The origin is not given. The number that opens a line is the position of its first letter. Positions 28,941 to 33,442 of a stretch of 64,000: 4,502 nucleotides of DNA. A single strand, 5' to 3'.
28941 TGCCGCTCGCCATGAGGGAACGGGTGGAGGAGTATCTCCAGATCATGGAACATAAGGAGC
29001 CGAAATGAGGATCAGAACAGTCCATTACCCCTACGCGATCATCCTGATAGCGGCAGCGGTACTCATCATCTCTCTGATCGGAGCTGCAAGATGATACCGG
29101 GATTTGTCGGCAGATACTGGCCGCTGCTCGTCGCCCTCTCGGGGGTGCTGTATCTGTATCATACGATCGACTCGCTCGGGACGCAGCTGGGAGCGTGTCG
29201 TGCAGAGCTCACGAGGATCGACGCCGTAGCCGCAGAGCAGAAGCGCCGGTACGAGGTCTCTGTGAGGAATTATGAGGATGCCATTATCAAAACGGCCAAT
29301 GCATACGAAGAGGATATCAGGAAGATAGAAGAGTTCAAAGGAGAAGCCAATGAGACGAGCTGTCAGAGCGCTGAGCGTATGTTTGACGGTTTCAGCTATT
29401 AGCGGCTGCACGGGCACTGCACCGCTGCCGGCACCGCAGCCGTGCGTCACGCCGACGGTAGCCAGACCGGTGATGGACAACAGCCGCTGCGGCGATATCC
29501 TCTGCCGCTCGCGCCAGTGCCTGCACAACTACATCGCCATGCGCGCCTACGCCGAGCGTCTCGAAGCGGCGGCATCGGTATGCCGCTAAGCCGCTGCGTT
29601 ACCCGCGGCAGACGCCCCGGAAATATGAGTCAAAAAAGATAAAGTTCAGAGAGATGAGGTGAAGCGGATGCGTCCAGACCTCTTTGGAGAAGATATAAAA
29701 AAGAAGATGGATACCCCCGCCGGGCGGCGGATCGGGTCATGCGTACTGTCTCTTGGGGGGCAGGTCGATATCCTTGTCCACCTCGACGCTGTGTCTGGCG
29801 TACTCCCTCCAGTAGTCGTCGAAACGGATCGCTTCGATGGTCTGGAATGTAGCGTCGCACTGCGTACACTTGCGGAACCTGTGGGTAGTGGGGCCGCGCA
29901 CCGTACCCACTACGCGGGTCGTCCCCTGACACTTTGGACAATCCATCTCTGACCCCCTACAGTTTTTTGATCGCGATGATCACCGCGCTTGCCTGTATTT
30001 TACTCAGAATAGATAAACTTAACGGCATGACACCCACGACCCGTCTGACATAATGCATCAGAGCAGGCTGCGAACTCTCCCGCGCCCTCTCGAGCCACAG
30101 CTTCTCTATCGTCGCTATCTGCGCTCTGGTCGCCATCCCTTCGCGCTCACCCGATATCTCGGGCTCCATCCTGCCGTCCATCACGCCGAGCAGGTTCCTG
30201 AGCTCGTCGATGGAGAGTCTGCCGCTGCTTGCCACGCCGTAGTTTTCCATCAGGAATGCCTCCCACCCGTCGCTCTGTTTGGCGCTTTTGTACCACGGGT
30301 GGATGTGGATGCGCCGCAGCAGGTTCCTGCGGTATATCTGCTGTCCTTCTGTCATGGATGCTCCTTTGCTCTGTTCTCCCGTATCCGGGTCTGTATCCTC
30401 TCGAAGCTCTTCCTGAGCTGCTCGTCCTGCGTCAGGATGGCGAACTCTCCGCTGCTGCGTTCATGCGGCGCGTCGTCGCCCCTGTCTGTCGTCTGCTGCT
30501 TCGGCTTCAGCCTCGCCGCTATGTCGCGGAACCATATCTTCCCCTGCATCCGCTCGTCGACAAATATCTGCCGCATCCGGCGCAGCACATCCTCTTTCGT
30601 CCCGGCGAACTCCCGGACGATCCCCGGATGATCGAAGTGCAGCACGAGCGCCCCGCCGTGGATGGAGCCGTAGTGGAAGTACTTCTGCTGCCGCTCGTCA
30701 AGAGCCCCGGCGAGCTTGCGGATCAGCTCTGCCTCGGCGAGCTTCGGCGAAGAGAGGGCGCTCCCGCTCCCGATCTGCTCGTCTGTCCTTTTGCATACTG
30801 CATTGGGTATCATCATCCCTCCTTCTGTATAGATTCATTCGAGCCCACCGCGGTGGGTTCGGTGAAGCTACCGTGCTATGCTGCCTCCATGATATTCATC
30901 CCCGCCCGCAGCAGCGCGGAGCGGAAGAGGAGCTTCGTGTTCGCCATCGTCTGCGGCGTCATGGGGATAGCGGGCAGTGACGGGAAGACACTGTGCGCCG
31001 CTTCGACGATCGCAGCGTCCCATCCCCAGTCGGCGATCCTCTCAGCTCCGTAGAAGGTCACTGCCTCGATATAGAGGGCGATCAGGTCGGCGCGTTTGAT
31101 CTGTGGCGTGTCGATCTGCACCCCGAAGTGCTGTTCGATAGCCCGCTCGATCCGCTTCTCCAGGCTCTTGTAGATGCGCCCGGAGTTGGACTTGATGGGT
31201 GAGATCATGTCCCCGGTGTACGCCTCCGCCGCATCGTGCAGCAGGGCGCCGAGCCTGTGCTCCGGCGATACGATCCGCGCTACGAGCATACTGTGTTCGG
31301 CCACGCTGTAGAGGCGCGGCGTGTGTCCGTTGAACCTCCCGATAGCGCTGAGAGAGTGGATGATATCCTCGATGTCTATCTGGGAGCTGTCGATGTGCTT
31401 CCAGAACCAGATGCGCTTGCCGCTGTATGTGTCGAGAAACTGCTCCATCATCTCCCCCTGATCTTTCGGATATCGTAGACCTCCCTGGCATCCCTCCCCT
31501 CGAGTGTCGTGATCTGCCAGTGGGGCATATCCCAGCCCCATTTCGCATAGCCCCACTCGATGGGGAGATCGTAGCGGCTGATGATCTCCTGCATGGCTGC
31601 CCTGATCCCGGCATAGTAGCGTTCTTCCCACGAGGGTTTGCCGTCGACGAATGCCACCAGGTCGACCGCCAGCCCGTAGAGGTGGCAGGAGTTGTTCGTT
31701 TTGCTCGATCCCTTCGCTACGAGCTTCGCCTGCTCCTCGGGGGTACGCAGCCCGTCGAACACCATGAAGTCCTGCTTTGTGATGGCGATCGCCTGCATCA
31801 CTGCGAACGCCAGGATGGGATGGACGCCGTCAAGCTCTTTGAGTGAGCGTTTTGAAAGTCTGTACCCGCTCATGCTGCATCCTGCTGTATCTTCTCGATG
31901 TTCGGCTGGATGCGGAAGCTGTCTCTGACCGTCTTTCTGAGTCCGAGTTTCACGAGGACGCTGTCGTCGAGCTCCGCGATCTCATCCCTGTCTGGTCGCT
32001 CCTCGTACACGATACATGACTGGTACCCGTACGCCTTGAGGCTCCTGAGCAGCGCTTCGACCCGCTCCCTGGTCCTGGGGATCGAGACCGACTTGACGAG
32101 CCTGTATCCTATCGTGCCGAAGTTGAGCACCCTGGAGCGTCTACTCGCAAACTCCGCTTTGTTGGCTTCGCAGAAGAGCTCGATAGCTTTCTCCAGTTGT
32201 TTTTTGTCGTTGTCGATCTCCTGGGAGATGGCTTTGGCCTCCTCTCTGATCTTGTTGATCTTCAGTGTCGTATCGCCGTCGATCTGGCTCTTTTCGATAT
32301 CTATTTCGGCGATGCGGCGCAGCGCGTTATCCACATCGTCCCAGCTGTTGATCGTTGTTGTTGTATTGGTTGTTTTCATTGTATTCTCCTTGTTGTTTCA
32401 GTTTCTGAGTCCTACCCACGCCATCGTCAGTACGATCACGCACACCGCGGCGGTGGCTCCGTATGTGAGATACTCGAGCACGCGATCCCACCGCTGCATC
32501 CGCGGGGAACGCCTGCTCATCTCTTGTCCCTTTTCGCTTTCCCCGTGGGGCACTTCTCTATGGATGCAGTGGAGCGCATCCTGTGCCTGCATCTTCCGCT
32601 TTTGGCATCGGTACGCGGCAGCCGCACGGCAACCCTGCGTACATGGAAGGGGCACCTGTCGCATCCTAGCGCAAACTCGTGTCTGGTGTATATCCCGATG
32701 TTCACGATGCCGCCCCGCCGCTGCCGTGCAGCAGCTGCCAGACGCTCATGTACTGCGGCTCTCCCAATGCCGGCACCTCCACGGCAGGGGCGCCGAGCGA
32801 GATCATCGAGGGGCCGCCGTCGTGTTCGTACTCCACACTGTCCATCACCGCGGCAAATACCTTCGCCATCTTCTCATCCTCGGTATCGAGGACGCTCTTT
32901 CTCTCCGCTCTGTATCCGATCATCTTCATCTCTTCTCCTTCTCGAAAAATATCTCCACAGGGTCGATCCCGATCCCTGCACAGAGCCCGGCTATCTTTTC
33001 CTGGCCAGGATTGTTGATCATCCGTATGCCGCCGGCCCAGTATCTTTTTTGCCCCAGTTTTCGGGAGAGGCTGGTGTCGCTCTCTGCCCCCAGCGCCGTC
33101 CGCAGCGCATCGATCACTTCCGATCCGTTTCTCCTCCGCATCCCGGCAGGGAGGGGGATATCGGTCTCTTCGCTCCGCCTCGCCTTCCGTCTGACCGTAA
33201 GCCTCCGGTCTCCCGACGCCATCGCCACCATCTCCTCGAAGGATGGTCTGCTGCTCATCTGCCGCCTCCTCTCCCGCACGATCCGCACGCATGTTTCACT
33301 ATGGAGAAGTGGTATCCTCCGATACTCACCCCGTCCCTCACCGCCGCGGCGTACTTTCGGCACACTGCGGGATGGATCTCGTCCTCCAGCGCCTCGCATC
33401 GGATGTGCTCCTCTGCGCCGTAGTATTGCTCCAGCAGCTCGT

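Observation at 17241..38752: Head-less Mu-like transposable element carrying only lysis + sipho-type tail genes (candidate transposable tailocin-like system)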

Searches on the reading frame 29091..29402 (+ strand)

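Call 6: search_protein_families(library=phrogs, max_evalue=0.01, proteins=[window:29091-29402:+])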
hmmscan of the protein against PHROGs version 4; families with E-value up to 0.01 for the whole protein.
window:29091-29402:+ (103 aa): 0 families

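Call 61: search_protein_families(library=pfam, max_evalue=1, proteins=[window:29091-29402:+])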
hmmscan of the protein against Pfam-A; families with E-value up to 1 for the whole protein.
window:29091-29402:+ (103 aa): 1 family
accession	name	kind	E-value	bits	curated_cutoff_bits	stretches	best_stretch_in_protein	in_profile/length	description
PF04803.17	Cor1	-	0.073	13.8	32.1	1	42-93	24-75/132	Cor1/Xlr/Xmr conserved region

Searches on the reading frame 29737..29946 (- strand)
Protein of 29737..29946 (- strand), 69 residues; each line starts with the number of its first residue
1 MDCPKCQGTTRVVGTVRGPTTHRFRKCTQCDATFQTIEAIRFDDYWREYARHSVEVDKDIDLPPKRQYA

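Call 61: search_protein_families(library=pfam, max_evalue=1, proteins=[window:29737-29946:-])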
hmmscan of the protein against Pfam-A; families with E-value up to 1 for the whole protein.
window:29737-29946:- (69 aa): 11 families
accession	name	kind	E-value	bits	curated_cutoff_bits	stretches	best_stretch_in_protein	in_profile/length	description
PF22811.2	Zn_ribbon_NrdR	-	0.00012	22.3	27.2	1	1-38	1-42/42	Transcriptional repressor NrdR-like, N-terminal domain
PF23733.2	GRXCR1-2_C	-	0.005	17.2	26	1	3-31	12-36/47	GRXCR1/2, C-terminal domain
PF23451.1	Zn_ribbon_PaaD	-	0.01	15.9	27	1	2-37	16-52/53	PaaD zinc beta ribbon domain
PF13912.12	zf-C2H2_6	-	0.016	15.6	25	1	26-39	3-16/27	C2H2-type zinc finger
PF00684.25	DnaJ_CXXCXGXG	-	0.019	15.6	32.7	1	2-38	17-55/65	DnaJ central domain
PF09723.15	Zn_ribbon_8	-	0.052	14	34.4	0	26-43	7-23/41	Zinc ribbon domain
PF18048.7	TRAF6_Z2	-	0.082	13.4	27.4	0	26-35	5-14/27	TNF receptor-associated factor 6 zinc finger 2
PF03811.18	Zn_ribbon_InsA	-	0.097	12.9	26.1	1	2-30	7-34/35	InsA N-terminal domain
PF13453.11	Zn_ribbon_TFIIB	-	0.18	11.7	22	0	26-39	1-14/41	Transcription factor zinc-finger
PF13894.12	zf-C2H2_4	-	0.35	12.2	27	0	26-39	2-15/24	C2H2-type zinc finger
PF23455.1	DUF7129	-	0.44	10.8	30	0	2-12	29-39/45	Domain of unknown function (DUF7129)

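Call 64: search_protein_families(library=phrogs, max_evalue=0.01, proteins=[window:29737-29946:-])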
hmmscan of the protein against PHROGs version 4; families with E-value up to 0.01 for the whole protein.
window:29737-29946:- (69 aa): 4 families
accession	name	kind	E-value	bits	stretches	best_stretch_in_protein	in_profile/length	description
phrog_10675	-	unknown function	1.2e-06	29.6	1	1-44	6-51/98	-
phrog_22148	-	unknown function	0.0014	19.6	1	3-35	102-134/140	-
phrog_1191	-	integration and excision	0.0019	19.2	1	2-35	7-40/90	transposase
phrog_36879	-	unknown function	0.0087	17.5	1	3-54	3-59/119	-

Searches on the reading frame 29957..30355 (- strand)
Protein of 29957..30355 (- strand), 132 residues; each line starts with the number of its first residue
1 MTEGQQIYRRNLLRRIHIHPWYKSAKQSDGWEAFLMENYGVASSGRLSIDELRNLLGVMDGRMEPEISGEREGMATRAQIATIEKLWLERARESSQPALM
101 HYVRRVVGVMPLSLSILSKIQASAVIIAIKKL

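Call 5: search_protein_families(library=pfam, max_evalue=0.01, proteins=[window:29957-30355:-])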
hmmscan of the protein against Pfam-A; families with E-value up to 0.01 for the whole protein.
window:29957-30355:- (132 aa): 1 family
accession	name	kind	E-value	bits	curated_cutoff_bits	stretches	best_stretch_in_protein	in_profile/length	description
PF06252.17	GemA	-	5.8e-11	43.8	27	1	29-131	4-115/119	Bacteriophage Mu, GemA protein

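Call 41: find_homologous_proteins(query=window:29957-30355:-, max_evalue=0.001)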
Query window:29957-30355:- (132 aa): 1 proteins with E <= 0.001 among 8 candidates.
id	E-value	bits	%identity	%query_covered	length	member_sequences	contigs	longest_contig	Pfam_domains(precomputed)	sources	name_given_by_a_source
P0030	8.4e-79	279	100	100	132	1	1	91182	PF06252.18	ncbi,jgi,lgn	-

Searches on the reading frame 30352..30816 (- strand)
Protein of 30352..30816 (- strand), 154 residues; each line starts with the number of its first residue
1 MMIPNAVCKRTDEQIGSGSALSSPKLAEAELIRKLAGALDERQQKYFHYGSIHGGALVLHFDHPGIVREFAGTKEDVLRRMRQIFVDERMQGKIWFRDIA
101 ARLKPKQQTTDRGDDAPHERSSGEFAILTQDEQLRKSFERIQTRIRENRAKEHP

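Call 5: search_protein_families(library=pfam, max_evalue=0.01, proteins=[window:30352-30816:-])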
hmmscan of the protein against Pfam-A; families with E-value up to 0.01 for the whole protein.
window:30352-30816:- (154 aa): 1 family
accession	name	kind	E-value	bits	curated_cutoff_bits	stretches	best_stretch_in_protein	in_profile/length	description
PF05258.17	DciA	-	0.002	18.8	24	1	16-86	10-80/89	Dna[CI] antecedent, DciA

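Call 64: search_protein_families(library=phrogs, max_evalue=0.01, proteins=[window:30352-30816:-])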
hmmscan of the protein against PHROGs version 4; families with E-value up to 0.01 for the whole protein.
window:30352-30816:- (154 aa): 0 families

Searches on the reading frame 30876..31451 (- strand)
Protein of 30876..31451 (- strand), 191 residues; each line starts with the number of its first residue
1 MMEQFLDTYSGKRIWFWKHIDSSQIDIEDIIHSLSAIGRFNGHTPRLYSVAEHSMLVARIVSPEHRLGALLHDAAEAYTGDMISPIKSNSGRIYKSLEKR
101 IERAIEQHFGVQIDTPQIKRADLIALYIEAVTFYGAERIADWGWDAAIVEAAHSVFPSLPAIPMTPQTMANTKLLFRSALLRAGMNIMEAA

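Call 64: search_protein_families(library=phrogs, max_evalue=0.01, proteins=[window:30876-31451:-])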
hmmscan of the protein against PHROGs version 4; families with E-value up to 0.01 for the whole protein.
window:30876-31451:- (191 aa): 7 families
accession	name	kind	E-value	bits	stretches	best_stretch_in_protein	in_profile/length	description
phrog_318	-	other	4e-48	165.6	1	2-150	96-242/296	deoxyribonucleoside 5' monophosphate phosphatase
phrog_8467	-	other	2.9e-31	109.7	1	19-133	37-151/195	deoxyribonucleoside 5' monophosphate phosphatase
phrog_20276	-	unknown function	6.1e-23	82.2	1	5-105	3-101/103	-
phrog_21461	-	other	1.8e-11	44.4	1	4-54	2-51/52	phosphohydrolase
phrog_6402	-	other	2.5e-06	28.7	1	72-130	2-60/111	deoxyribonucleoside 5' monophosphate phosphatase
phrog_6047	-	unknown function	2.3e-05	25.5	1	48-122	30-107/186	-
phrog_7076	-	DNA, RNA and nucleotide metabolism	0.00052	20.8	0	67-98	65-96/188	dATP triphosphohydrolase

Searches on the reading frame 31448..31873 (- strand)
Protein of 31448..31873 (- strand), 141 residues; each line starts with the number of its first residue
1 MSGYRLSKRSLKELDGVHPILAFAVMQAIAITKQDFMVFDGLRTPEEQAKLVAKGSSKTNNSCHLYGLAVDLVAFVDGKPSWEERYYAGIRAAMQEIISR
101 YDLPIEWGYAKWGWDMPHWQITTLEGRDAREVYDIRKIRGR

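Call 4: search_protein_families(library=pfam, max_evalue=0.01, proteins=[window:31448-31873:-])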
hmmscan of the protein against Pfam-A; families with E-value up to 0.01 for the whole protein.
window:31448-31873:- (141 aa): 2 families
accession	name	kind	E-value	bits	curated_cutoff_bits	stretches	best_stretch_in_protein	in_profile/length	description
PF13539.11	Peptidase_M15_4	-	8.9e-06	26.6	25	1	57-120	3-69/70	D-alanyl-D-alanine carboxypeptidase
PF18979.5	DUF5715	-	0.00012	22.3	26.8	1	31-75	76-122/171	Family of unknown function (DUF5715)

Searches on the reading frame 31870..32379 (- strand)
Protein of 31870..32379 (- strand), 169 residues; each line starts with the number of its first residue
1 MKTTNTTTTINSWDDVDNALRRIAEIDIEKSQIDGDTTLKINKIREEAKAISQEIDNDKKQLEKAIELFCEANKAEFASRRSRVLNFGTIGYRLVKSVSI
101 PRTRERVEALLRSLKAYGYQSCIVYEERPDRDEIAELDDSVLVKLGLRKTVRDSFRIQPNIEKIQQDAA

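Call 4: search_protein_families(library=pfam, max_evalue=0.01, proteins=[window:31870-32379:-])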
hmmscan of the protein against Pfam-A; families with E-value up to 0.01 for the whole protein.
window:31870-32379:- (169 aa): 1 family
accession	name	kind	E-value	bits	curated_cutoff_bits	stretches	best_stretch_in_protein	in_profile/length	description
PF07352.17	Phage_Mu_Gam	-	5.8e-34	117.6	28.3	1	13-159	1-149/149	Bacteriophage Mu Gam like protein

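Call 23: find_related_loci(query=window:31870-32379:-, collection=viral_contigs, flank=10000)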
Query window:31870-32379:- (169 aa) in viral_contigs; peptide patterns used: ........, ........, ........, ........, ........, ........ (x = any residue, [..] = any of these).
25 stretches matched a pattern; 2 encode a relative of the query (tblastn E <= 1e-3); 2 distinct loci.
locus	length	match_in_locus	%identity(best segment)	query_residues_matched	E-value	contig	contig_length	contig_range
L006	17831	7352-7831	54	9-168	9e-63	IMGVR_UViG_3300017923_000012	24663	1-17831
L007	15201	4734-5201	54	10-165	6e-60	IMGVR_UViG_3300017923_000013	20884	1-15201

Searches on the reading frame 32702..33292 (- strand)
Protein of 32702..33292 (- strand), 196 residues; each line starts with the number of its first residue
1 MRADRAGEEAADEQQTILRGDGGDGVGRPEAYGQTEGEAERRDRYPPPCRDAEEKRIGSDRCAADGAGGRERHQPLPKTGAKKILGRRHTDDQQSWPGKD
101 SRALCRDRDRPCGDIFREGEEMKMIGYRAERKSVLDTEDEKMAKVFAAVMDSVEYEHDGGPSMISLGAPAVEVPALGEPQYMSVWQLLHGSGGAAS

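Call 4: search_protein_families(library=pfam, max_evalue=0.01, proteins=[window:32702-33292:-])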
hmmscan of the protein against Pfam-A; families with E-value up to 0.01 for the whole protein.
window:32702-33292:- (196 aa): 0 families
